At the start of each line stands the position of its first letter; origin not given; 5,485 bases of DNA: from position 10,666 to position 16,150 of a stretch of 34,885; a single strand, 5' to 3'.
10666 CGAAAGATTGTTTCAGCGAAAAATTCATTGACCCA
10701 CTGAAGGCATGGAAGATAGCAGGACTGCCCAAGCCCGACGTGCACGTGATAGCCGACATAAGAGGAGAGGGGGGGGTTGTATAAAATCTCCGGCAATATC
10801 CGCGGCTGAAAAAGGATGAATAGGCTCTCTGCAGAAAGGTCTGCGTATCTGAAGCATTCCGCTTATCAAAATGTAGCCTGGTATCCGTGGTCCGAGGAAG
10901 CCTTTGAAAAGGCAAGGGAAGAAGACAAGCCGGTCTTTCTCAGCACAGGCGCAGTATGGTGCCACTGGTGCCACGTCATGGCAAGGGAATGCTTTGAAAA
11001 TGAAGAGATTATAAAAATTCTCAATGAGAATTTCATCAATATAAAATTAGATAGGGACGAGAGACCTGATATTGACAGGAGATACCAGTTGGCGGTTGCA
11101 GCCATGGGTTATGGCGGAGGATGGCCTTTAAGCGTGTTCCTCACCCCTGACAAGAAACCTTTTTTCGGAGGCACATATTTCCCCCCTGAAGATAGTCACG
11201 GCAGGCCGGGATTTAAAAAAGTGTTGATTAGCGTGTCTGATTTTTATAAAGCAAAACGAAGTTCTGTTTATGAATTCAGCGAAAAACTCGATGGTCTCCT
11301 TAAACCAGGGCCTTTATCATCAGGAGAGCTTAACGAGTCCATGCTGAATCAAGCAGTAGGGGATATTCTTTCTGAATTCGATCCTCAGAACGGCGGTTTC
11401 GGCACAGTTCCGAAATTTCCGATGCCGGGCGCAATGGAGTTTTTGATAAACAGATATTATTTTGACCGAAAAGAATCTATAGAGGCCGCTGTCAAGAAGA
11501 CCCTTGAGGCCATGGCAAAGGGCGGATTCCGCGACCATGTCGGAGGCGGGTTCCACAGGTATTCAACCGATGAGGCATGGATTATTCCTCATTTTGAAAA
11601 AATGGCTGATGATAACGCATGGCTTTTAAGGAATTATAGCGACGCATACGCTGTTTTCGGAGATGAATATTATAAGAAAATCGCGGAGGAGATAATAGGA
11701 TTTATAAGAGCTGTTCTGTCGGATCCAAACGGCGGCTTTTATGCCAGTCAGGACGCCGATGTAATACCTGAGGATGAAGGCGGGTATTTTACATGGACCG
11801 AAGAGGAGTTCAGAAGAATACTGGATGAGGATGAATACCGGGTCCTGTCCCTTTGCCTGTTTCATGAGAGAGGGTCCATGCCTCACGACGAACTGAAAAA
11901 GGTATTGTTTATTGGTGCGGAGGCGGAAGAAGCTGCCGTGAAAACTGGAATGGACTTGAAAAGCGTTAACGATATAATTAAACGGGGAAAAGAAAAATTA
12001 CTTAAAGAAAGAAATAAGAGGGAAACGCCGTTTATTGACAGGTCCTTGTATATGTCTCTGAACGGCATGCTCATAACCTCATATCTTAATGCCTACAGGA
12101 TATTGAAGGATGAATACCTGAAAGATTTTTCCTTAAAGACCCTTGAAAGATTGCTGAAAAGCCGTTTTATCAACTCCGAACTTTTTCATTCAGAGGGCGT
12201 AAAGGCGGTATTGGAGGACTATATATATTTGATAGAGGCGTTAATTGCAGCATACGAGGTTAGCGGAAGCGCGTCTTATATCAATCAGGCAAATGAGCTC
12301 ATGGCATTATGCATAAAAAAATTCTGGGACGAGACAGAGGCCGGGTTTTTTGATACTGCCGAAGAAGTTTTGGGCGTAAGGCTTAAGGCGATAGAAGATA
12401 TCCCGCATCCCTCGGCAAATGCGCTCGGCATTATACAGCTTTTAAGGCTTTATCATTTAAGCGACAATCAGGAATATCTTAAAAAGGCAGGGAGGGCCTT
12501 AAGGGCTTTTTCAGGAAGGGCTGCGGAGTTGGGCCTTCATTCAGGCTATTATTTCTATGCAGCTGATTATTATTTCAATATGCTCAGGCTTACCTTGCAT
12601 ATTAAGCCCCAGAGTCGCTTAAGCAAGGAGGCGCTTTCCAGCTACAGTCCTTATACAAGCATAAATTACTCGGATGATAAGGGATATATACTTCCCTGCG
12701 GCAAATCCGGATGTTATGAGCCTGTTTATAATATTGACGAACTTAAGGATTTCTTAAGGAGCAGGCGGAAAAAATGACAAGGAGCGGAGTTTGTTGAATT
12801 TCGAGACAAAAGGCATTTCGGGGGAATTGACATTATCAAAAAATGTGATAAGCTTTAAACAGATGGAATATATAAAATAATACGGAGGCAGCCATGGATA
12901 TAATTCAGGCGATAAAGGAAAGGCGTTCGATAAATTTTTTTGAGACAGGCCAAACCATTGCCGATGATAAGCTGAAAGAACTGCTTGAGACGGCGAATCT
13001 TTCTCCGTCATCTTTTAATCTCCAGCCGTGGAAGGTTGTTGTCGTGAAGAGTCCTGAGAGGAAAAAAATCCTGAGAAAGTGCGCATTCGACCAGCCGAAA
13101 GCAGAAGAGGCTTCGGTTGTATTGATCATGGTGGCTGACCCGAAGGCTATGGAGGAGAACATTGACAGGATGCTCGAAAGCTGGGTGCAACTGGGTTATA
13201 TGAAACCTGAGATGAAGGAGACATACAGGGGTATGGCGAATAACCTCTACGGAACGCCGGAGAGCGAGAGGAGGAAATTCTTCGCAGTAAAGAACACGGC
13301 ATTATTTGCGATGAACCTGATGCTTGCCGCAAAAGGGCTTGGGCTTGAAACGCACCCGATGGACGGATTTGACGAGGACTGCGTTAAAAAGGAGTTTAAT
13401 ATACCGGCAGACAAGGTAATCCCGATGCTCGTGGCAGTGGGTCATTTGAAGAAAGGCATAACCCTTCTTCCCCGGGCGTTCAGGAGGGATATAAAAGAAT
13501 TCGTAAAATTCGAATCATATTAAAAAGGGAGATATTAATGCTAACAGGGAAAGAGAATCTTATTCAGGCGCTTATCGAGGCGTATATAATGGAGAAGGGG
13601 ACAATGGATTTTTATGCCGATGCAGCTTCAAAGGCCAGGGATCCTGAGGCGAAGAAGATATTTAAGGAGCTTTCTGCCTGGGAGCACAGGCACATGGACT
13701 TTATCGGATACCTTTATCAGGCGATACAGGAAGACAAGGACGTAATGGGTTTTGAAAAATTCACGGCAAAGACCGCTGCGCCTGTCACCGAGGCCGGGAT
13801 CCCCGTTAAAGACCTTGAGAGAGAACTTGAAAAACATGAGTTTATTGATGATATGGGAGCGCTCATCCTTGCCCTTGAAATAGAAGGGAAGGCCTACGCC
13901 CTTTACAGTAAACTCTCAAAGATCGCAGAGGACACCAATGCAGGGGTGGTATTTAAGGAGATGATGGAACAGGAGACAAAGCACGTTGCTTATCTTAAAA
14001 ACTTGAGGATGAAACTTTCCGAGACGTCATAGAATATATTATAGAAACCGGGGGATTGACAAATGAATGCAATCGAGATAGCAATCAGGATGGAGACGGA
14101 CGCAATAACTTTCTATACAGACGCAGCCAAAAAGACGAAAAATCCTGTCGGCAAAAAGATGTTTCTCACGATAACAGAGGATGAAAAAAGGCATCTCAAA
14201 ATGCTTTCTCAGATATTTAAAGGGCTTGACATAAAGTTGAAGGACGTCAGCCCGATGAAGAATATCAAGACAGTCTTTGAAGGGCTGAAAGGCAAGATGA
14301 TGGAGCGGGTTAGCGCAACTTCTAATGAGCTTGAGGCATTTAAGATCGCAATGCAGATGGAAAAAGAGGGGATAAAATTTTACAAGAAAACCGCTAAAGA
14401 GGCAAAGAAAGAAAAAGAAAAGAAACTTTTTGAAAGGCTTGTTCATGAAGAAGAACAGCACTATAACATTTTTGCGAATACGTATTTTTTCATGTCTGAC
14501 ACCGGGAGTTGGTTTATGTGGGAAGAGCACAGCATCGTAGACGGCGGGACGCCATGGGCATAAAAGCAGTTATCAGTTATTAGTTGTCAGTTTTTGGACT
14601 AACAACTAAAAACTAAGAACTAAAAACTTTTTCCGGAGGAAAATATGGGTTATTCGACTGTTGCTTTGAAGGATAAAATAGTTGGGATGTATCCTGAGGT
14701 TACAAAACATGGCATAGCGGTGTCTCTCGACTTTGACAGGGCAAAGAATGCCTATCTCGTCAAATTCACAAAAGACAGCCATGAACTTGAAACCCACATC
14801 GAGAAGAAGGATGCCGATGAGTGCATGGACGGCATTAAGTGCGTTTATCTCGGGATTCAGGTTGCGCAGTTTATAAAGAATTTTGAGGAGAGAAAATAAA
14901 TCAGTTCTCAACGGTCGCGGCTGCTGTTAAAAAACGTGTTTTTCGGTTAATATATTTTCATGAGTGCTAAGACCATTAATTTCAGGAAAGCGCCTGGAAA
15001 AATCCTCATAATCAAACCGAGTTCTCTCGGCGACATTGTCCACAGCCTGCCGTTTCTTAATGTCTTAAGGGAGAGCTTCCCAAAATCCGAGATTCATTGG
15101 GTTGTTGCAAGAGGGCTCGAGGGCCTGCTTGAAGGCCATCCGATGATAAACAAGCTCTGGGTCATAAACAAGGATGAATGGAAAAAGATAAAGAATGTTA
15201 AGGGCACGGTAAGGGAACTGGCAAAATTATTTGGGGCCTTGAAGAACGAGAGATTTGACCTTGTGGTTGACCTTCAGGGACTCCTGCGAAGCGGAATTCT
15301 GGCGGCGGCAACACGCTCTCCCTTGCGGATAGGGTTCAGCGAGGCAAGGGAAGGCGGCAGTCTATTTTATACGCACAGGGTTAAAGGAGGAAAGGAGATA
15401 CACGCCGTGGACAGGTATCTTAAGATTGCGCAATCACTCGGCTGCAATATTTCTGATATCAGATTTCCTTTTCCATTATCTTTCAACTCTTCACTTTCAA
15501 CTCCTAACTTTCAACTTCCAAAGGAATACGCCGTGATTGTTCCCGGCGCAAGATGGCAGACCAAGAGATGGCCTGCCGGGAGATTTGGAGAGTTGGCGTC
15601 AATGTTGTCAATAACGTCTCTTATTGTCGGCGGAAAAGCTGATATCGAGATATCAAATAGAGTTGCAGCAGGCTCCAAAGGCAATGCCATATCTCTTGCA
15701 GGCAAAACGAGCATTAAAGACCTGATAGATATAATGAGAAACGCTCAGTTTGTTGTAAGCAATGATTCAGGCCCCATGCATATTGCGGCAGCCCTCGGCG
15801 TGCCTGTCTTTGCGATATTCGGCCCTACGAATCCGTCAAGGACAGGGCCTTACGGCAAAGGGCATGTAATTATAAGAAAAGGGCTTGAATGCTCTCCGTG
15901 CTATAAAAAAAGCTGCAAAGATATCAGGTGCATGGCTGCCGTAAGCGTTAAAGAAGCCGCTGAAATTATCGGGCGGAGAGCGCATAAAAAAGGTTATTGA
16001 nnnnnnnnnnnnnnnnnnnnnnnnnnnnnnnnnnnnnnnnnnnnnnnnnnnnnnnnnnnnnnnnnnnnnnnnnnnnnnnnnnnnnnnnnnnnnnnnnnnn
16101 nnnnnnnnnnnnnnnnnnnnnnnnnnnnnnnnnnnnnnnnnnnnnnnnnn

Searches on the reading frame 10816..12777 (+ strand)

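Call 37: search_protein_families(library=pfam, proteins=[window:10816-12777:+])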
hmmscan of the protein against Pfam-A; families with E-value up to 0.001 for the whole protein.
window:10816-12777:+ (653 aa): 4 families
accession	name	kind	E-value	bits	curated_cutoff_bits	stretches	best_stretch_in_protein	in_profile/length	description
PF03190.21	Thioredox_DsbH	-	1.9e-67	226.8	27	1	2-158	2-158/163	Protein of unknown function, DUF255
PF13899.12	Thioredoxin_7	-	1.4e-14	54.4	27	1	21-111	1-83/83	Thioredoxin-like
PF06662.19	C5-epim_C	-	3.6e-06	27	23.3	0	535-576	31-72/188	D-glucuronyl C5-epimerase C-terminus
PF07221.17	GlcNAc_2-epim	-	0.00012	21.9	23.4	0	471-508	144-181/347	N-acylglucosamine 2-epimerase (GlcNAc 2-epimerase)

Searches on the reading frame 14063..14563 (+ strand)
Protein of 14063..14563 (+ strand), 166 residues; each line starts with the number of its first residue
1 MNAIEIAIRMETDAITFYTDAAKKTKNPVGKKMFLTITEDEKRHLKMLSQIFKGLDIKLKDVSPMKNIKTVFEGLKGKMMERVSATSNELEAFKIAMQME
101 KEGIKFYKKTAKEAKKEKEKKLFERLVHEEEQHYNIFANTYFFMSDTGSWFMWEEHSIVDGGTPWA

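Call 37: search_protein_families(library=pfam, proteins=[window:14063-14563:+])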
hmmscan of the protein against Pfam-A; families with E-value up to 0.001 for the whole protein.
window:14063-14563:+ (166 aa): 5 families
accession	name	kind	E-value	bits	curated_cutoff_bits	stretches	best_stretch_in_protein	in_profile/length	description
PF02915.23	Rubrerythrin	-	2.8e-21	76.8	22.8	1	4-140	3-136/137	Rubrerythrin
PF09537.16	DUF2383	-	7e-07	29.8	30.8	0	3-51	5-53/111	Domain of unknown function (DUF2383)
PF13668.12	Ferritin_2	-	6.3e-06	26.8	24.7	1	4-139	6-134/138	Ferritin-like domain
PF05974.18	DUF892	-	0.00036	21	23.7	1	9-132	15-141/159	Domain of unknown function (DUF892)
PF22277.2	EncFtn-like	-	0.0004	20.5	27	0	7-48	22-63/85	EncFtn-like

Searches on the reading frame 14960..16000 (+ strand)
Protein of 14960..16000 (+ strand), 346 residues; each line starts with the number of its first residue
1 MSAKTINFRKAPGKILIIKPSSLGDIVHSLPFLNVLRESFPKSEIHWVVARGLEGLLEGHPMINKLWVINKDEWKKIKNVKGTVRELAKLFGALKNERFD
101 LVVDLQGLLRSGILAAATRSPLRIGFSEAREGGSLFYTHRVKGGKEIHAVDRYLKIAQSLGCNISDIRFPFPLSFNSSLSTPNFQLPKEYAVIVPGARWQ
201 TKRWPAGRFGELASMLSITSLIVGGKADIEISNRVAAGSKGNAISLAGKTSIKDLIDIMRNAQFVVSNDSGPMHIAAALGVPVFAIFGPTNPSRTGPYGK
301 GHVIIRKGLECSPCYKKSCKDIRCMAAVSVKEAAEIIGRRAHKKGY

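Call 37: search_protein_families(library=pfam, proteins=[window:14960-16000:+])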
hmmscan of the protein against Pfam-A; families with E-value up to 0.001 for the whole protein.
window:14960-16000:+ (346 aa): 1 family
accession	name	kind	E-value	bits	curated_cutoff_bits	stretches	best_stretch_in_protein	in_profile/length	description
PF01075.23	Glyco_transf_9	-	1.4e-54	185.4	22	1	88-320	2-242/247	Glycosyltransferase family 9 (heptosyltransferase)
